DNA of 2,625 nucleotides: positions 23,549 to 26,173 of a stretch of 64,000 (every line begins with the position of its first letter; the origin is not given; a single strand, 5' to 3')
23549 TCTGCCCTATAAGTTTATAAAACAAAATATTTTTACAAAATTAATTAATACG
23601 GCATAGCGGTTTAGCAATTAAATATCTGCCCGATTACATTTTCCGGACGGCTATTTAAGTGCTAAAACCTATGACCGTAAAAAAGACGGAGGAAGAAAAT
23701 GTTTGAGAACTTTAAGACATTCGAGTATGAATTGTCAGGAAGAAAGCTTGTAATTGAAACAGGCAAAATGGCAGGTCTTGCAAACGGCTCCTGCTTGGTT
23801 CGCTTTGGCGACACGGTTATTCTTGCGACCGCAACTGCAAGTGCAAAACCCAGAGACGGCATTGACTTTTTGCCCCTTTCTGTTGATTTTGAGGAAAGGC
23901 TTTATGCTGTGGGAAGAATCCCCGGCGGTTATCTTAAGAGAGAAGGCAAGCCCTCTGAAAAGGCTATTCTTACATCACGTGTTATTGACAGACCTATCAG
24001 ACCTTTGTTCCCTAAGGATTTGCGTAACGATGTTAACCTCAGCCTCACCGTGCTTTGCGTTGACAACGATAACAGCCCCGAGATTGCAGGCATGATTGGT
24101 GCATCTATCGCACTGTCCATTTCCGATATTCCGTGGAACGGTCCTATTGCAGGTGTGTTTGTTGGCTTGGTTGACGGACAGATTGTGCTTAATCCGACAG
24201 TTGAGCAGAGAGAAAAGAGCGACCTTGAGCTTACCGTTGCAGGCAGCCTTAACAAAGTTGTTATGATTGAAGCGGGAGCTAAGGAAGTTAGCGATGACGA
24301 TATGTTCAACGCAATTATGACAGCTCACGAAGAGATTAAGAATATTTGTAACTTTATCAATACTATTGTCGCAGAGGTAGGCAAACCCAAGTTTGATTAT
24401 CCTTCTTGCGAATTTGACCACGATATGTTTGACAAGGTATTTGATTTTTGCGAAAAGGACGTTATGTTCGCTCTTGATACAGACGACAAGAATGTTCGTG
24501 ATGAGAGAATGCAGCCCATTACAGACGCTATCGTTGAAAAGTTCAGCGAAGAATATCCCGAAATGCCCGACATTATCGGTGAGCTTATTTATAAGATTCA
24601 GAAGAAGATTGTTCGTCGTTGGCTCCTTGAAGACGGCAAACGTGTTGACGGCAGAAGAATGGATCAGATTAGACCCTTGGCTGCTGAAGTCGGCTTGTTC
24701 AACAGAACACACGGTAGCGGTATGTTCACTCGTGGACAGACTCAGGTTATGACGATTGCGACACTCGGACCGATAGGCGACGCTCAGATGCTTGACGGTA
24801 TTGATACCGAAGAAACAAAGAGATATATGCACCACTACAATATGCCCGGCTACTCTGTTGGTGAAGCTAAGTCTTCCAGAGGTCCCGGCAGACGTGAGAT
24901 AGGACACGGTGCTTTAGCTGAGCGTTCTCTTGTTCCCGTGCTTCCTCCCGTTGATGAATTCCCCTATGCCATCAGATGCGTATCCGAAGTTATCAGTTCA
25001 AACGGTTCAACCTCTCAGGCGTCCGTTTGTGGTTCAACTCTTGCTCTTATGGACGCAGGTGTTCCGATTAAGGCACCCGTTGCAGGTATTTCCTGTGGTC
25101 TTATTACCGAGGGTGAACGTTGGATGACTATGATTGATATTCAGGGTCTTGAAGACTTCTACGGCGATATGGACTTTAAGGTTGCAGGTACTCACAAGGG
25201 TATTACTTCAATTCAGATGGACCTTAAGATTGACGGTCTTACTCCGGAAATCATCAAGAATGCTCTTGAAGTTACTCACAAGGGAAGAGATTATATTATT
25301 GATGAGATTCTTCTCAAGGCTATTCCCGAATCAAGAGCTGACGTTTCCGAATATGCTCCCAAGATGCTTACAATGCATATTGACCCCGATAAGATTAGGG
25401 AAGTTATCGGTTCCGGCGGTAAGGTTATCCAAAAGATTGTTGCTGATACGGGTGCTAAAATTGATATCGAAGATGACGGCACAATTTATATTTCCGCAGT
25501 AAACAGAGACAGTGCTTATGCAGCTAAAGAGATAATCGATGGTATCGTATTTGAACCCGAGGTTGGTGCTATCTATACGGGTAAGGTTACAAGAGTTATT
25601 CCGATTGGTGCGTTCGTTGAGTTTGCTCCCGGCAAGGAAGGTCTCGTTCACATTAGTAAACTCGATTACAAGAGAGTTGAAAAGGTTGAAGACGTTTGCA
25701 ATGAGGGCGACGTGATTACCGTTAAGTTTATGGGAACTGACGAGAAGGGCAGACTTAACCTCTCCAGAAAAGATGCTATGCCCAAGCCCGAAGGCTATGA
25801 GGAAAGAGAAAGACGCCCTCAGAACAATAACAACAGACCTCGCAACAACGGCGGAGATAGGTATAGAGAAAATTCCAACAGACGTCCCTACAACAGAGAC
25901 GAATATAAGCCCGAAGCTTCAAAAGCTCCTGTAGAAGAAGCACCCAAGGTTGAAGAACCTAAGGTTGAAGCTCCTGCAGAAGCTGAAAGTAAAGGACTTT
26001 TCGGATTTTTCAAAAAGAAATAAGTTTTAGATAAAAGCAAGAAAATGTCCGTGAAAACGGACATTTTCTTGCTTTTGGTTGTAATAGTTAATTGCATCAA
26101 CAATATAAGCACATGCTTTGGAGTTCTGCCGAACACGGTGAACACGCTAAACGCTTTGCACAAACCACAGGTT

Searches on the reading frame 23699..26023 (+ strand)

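Call 10: search_protein_families(library=pfam, proteins=[window:23699-26023:+])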
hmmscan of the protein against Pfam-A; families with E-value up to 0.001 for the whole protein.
window:23699-26023:+ (774 aa): 5 families
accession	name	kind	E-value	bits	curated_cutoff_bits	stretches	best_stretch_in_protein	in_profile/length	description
PF01138.27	RNase_PH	-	6.5e-57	192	25.5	2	14-145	2-130/130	3' exoribonuclease family, domain 1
PF03725.20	RNase_PH_C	-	4.2e-22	78.3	20.8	2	148-211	1-66/67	3' exoribonuclease family, domain 2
PF00575.29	S1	-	7e-15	55.6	22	1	619-691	1-74/74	S1 RNA binding domain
PF03726.19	PNPase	-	1.3e-12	48.4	24.6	1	244-320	3-81/81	Polyribonucleotide nucleotidyltransferase, RNA binding domain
PF00013.35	KH_1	-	1.1e-11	44.7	21.5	1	558-613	3-64/66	KH domain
